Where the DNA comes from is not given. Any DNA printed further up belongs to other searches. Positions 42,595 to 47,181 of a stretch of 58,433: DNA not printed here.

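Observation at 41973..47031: Two-gene extracytoplasmic glycosylation system: Ppm1-like polyprenyl-phosphate sugar synthase plus a fused YfhO glycosyltransferase/Wzx flippase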

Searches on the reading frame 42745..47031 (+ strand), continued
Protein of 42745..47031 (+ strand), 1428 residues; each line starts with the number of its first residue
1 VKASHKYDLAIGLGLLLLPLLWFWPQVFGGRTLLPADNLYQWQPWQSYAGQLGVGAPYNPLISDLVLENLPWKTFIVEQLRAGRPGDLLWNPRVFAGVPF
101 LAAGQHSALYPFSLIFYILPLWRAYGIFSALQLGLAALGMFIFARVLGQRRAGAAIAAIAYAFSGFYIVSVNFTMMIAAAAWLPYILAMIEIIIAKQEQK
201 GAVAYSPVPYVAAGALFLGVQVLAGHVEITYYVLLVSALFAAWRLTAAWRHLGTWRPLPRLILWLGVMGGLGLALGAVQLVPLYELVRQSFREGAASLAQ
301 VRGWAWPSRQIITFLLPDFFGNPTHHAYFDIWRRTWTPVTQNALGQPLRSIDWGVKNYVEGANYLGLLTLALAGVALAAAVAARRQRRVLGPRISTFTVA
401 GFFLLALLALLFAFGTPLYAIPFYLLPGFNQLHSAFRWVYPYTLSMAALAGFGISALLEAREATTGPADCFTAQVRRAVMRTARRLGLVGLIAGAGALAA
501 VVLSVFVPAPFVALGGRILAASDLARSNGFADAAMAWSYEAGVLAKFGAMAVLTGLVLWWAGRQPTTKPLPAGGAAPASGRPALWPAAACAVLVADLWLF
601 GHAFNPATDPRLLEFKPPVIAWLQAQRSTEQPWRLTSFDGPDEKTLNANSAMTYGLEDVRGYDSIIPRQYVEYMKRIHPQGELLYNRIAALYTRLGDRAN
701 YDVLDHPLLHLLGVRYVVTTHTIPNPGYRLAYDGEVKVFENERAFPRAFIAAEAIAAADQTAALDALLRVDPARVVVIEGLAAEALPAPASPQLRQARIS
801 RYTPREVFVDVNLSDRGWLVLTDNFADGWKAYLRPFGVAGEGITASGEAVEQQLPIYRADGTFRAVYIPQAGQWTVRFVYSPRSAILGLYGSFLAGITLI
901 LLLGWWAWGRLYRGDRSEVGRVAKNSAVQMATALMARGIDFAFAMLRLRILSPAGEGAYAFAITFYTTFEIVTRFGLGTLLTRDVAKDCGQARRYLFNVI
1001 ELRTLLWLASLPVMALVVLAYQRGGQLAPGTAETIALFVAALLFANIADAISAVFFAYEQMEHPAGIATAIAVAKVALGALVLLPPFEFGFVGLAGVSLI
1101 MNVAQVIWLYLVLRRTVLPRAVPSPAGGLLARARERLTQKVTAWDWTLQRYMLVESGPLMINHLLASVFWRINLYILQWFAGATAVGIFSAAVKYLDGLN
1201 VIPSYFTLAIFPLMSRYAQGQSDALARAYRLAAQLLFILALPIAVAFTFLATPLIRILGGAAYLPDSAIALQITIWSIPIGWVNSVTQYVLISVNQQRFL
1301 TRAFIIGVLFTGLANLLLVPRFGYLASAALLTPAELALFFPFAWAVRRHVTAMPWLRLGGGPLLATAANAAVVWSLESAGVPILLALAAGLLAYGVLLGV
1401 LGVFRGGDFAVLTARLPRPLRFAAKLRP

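Call 9: find_encoding_contigs(protein=P0114, flank=10000, max_places=2)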
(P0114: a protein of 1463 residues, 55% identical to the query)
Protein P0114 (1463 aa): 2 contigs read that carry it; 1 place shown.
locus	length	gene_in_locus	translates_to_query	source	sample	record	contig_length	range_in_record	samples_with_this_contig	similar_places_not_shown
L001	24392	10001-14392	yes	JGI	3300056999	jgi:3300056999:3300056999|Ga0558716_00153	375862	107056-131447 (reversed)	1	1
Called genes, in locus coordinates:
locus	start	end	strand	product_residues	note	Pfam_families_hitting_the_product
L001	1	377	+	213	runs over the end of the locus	PF00574:CLP_protease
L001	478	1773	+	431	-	PF06689:zf-C4_ClpX, PF01078:Mg_chelatase (faint), PF13401:AAA_22 (weak), PF00004:AAA, PF07724:AAA_2, PF07728:AAA_5 (faint), PF10431:ClpB_D2-small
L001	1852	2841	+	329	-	-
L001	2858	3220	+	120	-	PF00126:HTH_1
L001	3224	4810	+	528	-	PF01476:LysM (weak)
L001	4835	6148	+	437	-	PF03453:MoeA_N, PF00994:MoCF_biosynth, PF03454:MoeA_C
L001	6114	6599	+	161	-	PF01967:MoaC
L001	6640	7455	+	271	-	PF02597:ThiS, PF02391:MoaE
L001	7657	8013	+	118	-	PF01649:Ribosomal_S20p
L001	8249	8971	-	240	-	PF00486:Trans_reg_C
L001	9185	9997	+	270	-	PF00535:Glycos_transf_2, PF13641:Glyco_tranf_2_3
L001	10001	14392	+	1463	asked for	PF09586:YfhO (weak), PF01943:Polysacc_synt, PF13440:Polysacc_synt_3, PF01554:MatE, PF03023:MurJ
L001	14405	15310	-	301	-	PF01609:DDE_Tnp_1, PF13612:DDE_Tnp_1_3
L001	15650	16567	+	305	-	PF03279:Lip_A_acyltrans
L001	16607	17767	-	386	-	PF27226:AF_1845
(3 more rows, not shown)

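Call 10: find_encoding_contigs(protein=P0077, flank=10000, max_places=2)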
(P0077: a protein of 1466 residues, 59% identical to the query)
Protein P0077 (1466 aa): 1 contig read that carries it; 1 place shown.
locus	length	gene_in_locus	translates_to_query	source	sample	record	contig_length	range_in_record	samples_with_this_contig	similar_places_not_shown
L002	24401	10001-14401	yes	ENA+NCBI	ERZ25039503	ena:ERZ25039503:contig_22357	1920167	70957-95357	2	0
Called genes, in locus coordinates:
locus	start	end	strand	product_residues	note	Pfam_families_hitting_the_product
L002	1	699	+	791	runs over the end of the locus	PF00403:HMA, PF00122:E1-E2_ATPase, PF00702:Hydrolase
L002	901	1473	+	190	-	PF03100:CcmE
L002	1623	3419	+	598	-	PF00034:Cytochrom_C, PF13442:Cytochrome_CBB3, PF00034:Cytochrom_C, PF13442:Cytochrome_CBB3, PF13620:CarboxypepD_reg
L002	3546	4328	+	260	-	PF00005:ABC_tran, PF13304:AAA_21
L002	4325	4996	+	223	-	PF01061:ABC2_membrane, PF03379:CcmB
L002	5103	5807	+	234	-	PF01578:Cytochrom_C_asm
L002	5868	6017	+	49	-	-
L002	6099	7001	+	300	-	PF13386:DsbD_2 (weak), PF02683:DsbD_TM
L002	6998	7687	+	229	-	PF09858:DUF2085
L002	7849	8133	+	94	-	PF01649:Ribosomal_S20p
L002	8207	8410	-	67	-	PF00486:Trans_reg_C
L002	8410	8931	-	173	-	-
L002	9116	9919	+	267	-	PF00535:Glycos_transf_2, PF13641:Glyco_tranf_2_3 (weak)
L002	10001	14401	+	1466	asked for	PF01943:Polysacc_synt, PF13440:Polysacc_synt_3 (weak)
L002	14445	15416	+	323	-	PF00005:ABC_tran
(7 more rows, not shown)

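Call 42: search_protein_families(library=pfam, alignment_id=A2, max_evalue=0.01)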
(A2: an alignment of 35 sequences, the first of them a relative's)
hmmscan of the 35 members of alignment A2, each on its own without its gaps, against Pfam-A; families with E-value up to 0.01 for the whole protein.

A. member 1, P0001 (1428 aa): 3 families
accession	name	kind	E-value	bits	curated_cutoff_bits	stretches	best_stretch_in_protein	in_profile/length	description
PF01943.22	Polysacc_synt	-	7.6e-19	68.6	28.2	1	923-1217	2-273/274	Polysaccharide biosynthesis protein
PF13440.11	Polysacc_synt_3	-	1.4e-06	28.2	23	1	949-1265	4-290/293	Polysaccharide biosynthesis protein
PF09586.16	YfhO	-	6.6e-06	25.2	28.5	1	107-295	74-246/835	Bacterial membrane protein YfhO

B. families by the number of members that match (of 35 scanned): 6 families
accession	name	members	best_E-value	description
PF09586.16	YfhO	33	6.1e-21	Bacterial membrane protein YfhO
PF01943.22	Polysacc_synt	31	6.5e-37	Polysaccharide biosynthesis protein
PF13440.11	Polysacc_synt_3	29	1.4e-25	Polysaccharide biosynthesis protein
PF01554.23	MatE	11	7.5e-13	MatE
PF03023.19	MurJ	6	4e-13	Lipid II flippase MurJ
PF11241.13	DUF3043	1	0.0054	Protein of unknown function (DUF3043)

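Call 74: search_protein_families(library=ncbifam, alignment_id=A2, max_evalue=0.01)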
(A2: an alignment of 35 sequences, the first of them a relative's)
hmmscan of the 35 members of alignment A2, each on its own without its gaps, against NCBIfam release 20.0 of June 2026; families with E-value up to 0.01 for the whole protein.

A. member 1, P0001 (1428 aa): 1 family
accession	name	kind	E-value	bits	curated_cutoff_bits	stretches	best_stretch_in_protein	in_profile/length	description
NF041871.1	Wzx_EPS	equivalog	2.3e-09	36.5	800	1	927-1322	6-374/492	exopolysaccharide biosynthesis flippase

B. families by the number of members that match (of 35 scanned): 10 families
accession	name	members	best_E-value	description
NF041871.1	Wzx_EPS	24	4.9e-21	exopolysaccharide biosynthesis flippase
TIGR02900.1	spore_V_B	18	1.7e-13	stage V sporulation protein B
NF047590.1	GlcsyltransPgfM2Strep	4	8.3e-13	glycosyltransferase PgfM2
NF047589.1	GlcsyltransPgfM1Strep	3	2.9e-06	glycosyltransferase PgfM1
TIGR01695.1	murJ_mviN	2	4.3e-16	murein biosynthesis integral membrane protein MurJ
NF058658.1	Oglyco_Wzx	2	7.7e-12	O-glycosylation flippase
NF052396.1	MATE_WgkD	2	1.8e-05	tryglysin-associated MATE efflux transporter WgkD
NF050818.1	PolSacchBiosHfsF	1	6e-13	polysaccharide biosynthesis protein HfsF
NF007773.0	PRK10459.1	1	2.4e-10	MOP flippase family protein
NF047674.1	TeichurnBiosyTuaB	1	4.4e-10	teichuronic acid biosynthesis protein TuaB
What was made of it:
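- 45511..47028 (+): MOP-superfamily (Wzx/PST-type) lipid-linked-sugar flippase domain, aa 923-1428, probably 14 TM helices. NCBIfam Wzx_EPS matches 24 of 35 members and MurJ only 2 of 35 (call 74).
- On MOP superfamily, polysaccharide-transporter (Wzx-type) flippase: NCBIfam Wzx_EPS matches 24 of 35 members, best 4.9e-21, though far below its equivalog cut-off of 800 (call 74).
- On MurJ (lipid II flippase): Only 2 of 35 (NCBIfam) and 6 of 35 (Pfam) relatives hit (calls 42, 74).
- NCBIfam's best match is an exopolysaccharide Wzx (call 74). Pfam MurJ hits 6 of 35 members (call 42), and NCBIfam murJ_mviN hits 2 of 35 (call 74). Polysacc_synt and Wzx models score better and hit far more members (calls 42, 74).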
